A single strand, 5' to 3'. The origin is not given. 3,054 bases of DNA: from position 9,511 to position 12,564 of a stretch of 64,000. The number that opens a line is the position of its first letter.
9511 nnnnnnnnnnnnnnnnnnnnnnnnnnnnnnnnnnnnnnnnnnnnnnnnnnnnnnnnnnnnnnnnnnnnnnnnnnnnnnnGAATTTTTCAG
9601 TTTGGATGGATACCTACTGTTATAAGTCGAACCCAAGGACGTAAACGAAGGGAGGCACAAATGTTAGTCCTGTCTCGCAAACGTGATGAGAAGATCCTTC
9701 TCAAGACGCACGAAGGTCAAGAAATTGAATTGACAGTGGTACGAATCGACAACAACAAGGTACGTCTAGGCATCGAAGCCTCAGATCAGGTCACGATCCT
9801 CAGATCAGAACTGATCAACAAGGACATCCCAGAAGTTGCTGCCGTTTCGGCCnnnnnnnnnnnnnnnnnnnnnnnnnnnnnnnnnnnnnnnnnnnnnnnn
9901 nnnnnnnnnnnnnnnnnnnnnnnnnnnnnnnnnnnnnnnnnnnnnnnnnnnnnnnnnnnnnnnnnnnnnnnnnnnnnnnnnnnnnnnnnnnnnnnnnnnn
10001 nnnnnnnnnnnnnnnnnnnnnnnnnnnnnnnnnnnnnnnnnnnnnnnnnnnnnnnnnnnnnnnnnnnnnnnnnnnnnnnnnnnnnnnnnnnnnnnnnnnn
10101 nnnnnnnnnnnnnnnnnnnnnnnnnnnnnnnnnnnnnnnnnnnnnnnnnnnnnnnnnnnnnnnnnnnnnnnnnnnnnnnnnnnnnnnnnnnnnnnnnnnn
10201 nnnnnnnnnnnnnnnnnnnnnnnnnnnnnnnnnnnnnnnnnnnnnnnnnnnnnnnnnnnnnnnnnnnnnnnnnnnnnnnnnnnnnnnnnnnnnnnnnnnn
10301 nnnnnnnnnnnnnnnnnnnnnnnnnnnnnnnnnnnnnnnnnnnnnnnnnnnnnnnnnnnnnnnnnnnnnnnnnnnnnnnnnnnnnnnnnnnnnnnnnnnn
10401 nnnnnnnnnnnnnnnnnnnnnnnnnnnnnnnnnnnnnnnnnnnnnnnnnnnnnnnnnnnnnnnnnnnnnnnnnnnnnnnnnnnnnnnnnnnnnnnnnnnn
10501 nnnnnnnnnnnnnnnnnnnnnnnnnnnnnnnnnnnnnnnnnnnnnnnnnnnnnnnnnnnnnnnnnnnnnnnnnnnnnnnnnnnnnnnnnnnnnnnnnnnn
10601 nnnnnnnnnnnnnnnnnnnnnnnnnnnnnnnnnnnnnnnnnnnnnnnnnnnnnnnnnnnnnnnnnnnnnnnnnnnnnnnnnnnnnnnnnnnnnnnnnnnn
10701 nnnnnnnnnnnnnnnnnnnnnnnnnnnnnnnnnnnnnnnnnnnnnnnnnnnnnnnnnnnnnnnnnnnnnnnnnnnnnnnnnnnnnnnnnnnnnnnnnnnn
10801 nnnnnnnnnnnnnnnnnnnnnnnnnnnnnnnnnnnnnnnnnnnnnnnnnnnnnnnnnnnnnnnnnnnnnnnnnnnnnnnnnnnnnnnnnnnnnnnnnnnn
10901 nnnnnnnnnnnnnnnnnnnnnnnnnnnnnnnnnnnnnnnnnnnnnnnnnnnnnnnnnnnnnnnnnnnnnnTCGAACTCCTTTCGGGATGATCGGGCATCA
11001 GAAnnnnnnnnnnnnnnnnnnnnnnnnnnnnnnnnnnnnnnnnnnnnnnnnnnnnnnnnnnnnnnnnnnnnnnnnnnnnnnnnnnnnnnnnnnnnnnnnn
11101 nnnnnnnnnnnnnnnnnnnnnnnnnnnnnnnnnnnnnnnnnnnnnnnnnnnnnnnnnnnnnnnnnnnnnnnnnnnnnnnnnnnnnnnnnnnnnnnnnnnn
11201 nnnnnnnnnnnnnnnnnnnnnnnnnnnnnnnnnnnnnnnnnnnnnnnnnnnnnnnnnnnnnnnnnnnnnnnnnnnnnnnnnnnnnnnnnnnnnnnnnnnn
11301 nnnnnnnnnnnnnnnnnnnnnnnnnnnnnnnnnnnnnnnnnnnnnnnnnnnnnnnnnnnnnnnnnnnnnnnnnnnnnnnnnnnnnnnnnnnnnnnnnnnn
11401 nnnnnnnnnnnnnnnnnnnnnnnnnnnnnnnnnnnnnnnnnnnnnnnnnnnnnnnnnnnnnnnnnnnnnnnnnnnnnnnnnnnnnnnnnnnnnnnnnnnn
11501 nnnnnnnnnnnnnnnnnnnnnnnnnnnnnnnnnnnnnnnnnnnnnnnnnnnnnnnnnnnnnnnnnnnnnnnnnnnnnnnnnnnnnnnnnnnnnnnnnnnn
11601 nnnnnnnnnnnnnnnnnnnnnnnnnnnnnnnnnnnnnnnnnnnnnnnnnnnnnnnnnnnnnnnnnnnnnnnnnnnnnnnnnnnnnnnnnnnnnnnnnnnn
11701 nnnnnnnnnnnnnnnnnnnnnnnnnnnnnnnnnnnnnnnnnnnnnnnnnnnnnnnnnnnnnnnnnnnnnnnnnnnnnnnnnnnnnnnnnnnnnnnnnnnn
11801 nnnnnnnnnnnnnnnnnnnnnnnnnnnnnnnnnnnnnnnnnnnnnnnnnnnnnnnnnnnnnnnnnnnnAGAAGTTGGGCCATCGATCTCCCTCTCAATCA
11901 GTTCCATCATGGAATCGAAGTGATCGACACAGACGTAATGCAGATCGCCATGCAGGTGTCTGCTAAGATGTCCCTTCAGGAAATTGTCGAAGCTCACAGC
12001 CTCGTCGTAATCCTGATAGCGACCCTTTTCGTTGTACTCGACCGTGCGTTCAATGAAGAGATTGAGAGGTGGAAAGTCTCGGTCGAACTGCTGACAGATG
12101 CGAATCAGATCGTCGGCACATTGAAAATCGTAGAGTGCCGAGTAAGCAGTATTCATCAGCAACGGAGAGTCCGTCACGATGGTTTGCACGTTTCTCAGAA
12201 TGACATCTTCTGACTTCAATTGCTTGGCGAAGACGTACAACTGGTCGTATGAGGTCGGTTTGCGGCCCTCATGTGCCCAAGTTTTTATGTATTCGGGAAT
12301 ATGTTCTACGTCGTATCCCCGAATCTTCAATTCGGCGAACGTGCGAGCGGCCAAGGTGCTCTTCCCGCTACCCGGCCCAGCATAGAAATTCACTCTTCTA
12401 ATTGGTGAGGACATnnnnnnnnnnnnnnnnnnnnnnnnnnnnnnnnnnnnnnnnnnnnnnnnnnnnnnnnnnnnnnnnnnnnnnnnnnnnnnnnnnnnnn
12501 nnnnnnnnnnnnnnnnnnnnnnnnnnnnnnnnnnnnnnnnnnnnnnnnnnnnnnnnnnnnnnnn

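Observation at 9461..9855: Phage-encoded CsrA homolog transcribed against the local gene orientation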

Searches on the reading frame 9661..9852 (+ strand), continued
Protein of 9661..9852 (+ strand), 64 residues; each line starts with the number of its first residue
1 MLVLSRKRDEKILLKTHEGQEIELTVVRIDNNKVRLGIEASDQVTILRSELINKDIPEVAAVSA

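Call 27: find_related_loci(query=window:9661-9852:+, collection=genome_contigs, flank=6000)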
Query window:9661-9852:+ (64 aa) in genome_contigs; peptide patterns used: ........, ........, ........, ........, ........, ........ (x = any residue, [..] = any of these).
464 stretches matched a pattern; 82 encode a relative of the query (tblastn E <= 1e-3); the best 80 are kept; 80 distinct loci.
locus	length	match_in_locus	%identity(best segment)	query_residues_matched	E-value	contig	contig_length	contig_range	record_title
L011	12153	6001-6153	57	1-51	9e-13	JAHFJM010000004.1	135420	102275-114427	MAG: Candidatus Peribacteria bacterium isolate nzgw386 NODE_96_length_135421_cov_12.084316, whole genome shotgun sequenc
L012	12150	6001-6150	56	1-54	4e-12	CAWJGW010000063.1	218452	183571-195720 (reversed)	MAG: uncultured Isosphaeraceae bacterium isolate MFD04463.bin.2.46 genome assembly, contig: contig_81632, whole genome s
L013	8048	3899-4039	59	1-51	7e-12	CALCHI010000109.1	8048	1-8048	MAG TPA_asm: uncultured Planctomycetaceae bacterium isolate ERR598947_bin.29_CONCOCT_v1.1_MAG genome assembly, contig: E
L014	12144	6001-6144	56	1-52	9e-12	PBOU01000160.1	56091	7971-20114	MAG: Planctomycetaceae bacterium isolate RS383 22058, whole genome shotgun sequence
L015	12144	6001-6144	58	1-52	2e-11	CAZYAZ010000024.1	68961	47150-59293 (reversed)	MAG TPA_asm: uncultured Planctomycetaceae bacterium isolate SRP077602_co4_538 genome assembly, contig: NODE_500_length_6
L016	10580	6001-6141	59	1-51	2e-11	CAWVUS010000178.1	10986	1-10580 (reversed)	MAG TPA_asm: uncultured Planctomycetaceae bacterium isolate ERR3589584_concoct_111 genome assembly, contig: ERZ7462831.4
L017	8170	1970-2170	45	1-64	2e-11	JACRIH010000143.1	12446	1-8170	MAG: Planctomycetales bacterium isolate NC_groundwater_1798_Pr3_B-0.1um_60_10 SR-2_scaffold_141_1070952, whole genome sh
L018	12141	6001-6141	57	1-51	5e-11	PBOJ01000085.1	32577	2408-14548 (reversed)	MAG: Planctomycetaceae bacterium isolate RS395 TaraRedSea_contig_118672, whole genome shotgun sequence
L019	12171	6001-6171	49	1-61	5e-11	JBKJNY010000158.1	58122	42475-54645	MAG: Pirellulaceae bacterium isolate ant_bin.39 S1Ck117_4866981_flag_0_multi_26.9955_len_58122, whole genome shotgun seq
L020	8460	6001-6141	57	1-51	7e-11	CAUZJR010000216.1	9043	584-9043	MAG: Planctomycetota bacterium isolate CB11b_Tmax.40 genome assembly, contig: Ga0310125_10002828, whole genome shotgun s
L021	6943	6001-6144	48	1-52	6e-11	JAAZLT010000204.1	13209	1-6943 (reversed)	MAG: Clostridiales bacterium isolate AS23ysBPME_249 224717_AS23, whole genome shotgun sequence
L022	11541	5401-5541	55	1-51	6e-11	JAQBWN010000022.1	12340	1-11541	MAG: bacterium isolate casp150-mb.232 NODE_13166_length_12340_cov_0.078670, whole genome shotgun sequence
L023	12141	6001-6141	51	1-51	4e-11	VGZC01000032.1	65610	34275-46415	MAG: Planctomycetota bacterium isolate M_DeepCast_65m_m2_011 M_DeepCast_65m_m2_011_Ga0194120_10000644, whole genome shot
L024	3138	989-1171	48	1-64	9e-11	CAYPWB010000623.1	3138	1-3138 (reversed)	MAG TPA_asm: uncultured Planctomycetaceae bacterium isolate SRP332253_co1_62 genome assembly, contig: NODE_46579_length_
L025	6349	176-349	50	1-64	9e-11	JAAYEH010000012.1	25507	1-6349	MAG: Rhodopirellula sp. isolate AS06rmzACSIP_8 15321_AS06, whole genome shotgun sequence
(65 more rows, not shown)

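Call 28: find_related_loci(query=window:9661-9852:+, collection=viral_contigs, flank=3000)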
Query window:9661-9852:+ (64 aa) in viral_contigs; peptide patterns used: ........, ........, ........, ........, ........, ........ (x = any residue, [..] = any of these).
35 stretches matched a pattern; 17 encode a relative of the query (tblastn E <= 1e-3); 17 distinct loci.
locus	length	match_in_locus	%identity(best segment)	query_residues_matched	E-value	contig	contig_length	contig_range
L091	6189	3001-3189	70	1-63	7e-25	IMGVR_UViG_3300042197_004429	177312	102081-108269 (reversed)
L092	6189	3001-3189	68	1-63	3e-24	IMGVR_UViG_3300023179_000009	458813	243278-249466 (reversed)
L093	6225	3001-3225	48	1-64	2e-14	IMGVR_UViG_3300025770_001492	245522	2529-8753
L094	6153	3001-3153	53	1-55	2e-14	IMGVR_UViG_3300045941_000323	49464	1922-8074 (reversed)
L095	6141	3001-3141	55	1-51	4e-11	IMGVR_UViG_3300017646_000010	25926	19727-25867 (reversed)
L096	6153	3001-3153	49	1-55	6e-11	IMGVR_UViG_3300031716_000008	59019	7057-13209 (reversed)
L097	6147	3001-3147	51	1-53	5e-11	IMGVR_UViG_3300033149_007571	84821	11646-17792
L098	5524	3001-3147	49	1-53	9e-11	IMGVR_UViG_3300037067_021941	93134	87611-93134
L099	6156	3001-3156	57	1-51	1e-10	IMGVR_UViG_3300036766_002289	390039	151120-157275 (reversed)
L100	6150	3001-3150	52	1-54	3e-10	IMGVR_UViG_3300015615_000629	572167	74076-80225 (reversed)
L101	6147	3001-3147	47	1-53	2e-10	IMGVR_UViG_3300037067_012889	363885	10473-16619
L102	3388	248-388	51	1-51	6e-10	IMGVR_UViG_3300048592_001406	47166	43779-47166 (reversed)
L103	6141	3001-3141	47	1-51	9e-10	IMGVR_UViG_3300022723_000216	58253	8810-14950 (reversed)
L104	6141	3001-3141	47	1-51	1e-9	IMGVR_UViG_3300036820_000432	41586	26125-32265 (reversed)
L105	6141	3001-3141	51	1-51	2e-9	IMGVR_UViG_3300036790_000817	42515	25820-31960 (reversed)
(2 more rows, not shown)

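Call 30: find_related_loci(query=window:9661-9852:+, collection=metagenome_contigs, flank=2500)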
Query window:9661-9852:+ (64 aa) in metagenome_contigs; peptide patterns used: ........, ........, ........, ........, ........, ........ (x = any residue, [..] = any of these).
600 stretches matched a pattern (row limit reached: there are more); 182 encode a relative of the query (tblastn E <= 1e-3); the best 80 are kept; 80 distinct loci.
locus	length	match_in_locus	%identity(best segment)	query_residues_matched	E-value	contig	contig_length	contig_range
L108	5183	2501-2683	77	1-61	1e-26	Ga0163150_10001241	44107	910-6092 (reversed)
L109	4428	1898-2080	77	1-61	1e-26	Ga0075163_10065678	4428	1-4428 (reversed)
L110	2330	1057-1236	77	1-60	4e-26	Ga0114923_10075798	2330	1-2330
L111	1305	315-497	74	1-61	2e-25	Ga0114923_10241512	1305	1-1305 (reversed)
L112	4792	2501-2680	75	1-61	1e-24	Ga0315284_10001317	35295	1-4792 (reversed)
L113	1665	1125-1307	72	1-61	3e-24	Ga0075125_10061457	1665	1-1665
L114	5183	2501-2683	74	1-61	6e-24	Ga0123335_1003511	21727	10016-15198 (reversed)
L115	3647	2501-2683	72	1-61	1e-23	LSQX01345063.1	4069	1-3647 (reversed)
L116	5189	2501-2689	68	1-63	9e-24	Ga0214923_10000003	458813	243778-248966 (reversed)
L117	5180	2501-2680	72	1-61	4e-23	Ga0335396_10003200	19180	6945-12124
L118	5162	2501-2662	81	1-54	4e-23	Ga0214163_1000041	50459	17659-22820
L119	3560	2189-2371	72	1-64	5e-22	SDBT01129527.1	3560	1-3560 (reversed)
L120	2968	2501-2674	77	1-60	6e-22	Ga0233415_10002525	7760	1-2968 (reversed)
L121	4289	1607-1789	73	1-61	1e-21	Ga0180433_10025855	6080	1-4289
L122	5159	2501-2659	83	1-52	7e-22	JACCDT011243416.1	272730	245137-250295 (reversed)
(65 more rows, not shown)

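Call 55: search_protein_families(library=ncbifam, proteins=[window:9661-9852:+], max_evalue=0.01)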
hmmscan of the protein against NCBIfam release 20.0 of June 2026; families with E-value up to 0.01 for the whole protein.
window:9661-9852:+ (64 aa): 3 families
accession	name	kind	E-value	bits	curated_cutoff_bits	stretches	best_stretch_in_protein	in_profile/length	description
TIGR00202.1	csrA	equivalog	1.3e-12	47.7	70.1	1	1-53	1-49/69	carbon storage regulator CsrA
NF002469.0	PRK01712.1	equivalog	7.7e-12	45.1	73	1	1-53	1-49/65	carbon storage regulator CsrA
NF001844.0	PRK00568.1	equivalog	3.8e-11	42.9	106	1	1-52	1-48/76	carbon storage regulator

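Call 57: predict_structure(alignment_id=A3)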
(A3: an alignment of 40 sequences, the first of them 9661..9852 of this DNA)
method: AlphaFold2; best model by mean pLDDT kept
length: 64 residues; sequences in the alignment: 40
mean_pLDDT: 73.7   pTM: 0.48
mean pLDDT of the five models: 73.7, 65.3, 55.9, 53.8, 52.1
residues with pLDDT >= 90: 0; 70-90: 45; 50-70: 11; < 50: 8
segments of 3 or more residues with pLDDT < 50: 57-64
pLDDT, mean of each block of 10 residues (from residue 1): 71 84 83 80 78 57 45
secondary structure, 60 per line:
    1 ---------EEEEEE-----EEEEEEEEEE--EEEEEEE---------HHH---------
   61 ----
elements in order: E10-15 E21-30 E33-39

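Call 63: fold_search(model_id=the predicted structure, library=pdb)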
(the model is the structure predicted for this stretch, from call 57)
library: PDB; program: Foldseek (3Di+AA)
matches with E <= 10: 434; with E <= 0.001: 0
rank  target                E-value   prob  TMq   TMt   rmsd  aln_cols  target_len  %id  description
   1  5dmb_D                6.3e-02  0.99  0.52  0.47   3.1        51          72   41  Crystal structure of a translational regulator bound to a flagellar assembly factor (released 2016-08-24)
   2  5z38_H                1.4e-01  0.99  0.56  0.62   2.7        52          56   29  Crystal structure of CsrA bound to CesT (released 2018-04-04)
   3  2mfc_MODEL_1_A        1.7e-01  0.97  0.56  0.60   7.2        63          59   30  Csr/Rsm protein-RNA recognition - A molecular affinity ruler: RsmZ(SL1)/RsmE(dimer) 2:1 complex (released 2014-02-26)
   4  1vpz_B                1.9e-01  0.99  0.56  0.62   2.7        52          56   29  Crystal structure of a putative carbon storage regulator protein (csra, pa0905) from pseudomonas aeruginosa at 2.05 A  (released 2004-12-14)
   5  2bti_B                2.1e-01  0.98  0.56  0.62   2.6        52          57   33  Structure-function studies of the RmsA CsrA post-transcriptional global regulator protein family reveals a class of RN (released 2006-01-04)
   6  1vpz_A                2.6e-01  0.98  0.56  0.62   2.6        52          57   31  Crystal structure of a putative carbon storage regulator protein (csra, pa0905) from pseudomonas aeruginosa at 2.05 A  (released 2004-12-14)
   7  5z38_F                2.7e-01  0.97  0.56  0.61   2.6        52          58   33  Crystal structure of CsrA bound to CesT (released 2018-04-04)
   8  5z38_J                3.1e-01  0.97  0.57  0.64   2.4        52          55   29  Crystal structure of CsrA bound to CesT (released 2018-04-04)
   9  2bti_A                3.1e-01  0.97  0.57  0.62   2.5        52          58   33  Structure-function studies of the RmsA CsrA post-transcriptional global regulator protein family reveals a class of RN (released 2006-01-04)
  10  2jpp_MODEL_1_A        3.7e-01  0.84  0.49  0.56   3.4        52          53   33  Structural basis of RsmA/CsrA RNA recognition: Structure of RsmE bound to the Shine-Dalgarno sequence of hcnA  (released 2007-08-21)
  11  5z38_L                4.8e-01  0.96  0.58  0.66   2.3        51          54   27  Crystal structure of CsrA bound to CesT (released 2018-04-04)
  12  3ul5_D                6.9e-01  0.21  0.28  0.24   4.1        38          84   16  Saccharum officinarum canecystatin-1 in space group C2221 (released 2012-11-28)
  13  7e8n_C                1.1e+00  0.41  0.44  0.08  10.7        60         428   17  Crystal structure of Type II citrate synthase (HyCS) from Hymenobacter sp. PAMC 26554 (released 2022-01-12)
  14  6az3_Z                1.6e+00  0.18  0.34  0.18   8.3        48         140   14  Cryo-EM structure of of the large subunit of Leishmania ribosome bound to paromomycin (released 2017-12-06)
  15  9pai_A                1.8e+00  0.51  0.44  0.10   4.6        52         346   13  CLEAVED SUBSTRATE VARIANT OF PLASMINOGEN ACTIVATOR INHIBITOR-1 (released 1999-03-19)
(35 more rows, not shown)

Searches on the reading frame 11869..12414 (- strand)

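Call 6: search_protein_families(library=pfam, proteins=[window:11869-12414:-], max_evalue=0.01)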
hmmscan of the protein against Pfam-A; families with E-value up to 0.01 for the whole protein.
window:11869-12414:- (182 aa): 1 family
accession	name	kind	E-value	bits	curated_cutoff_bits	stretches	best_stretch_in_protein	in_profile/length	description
PF13521.12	AAA_28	-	8e-12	46.1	27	1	8-153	2-149/164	AAA domain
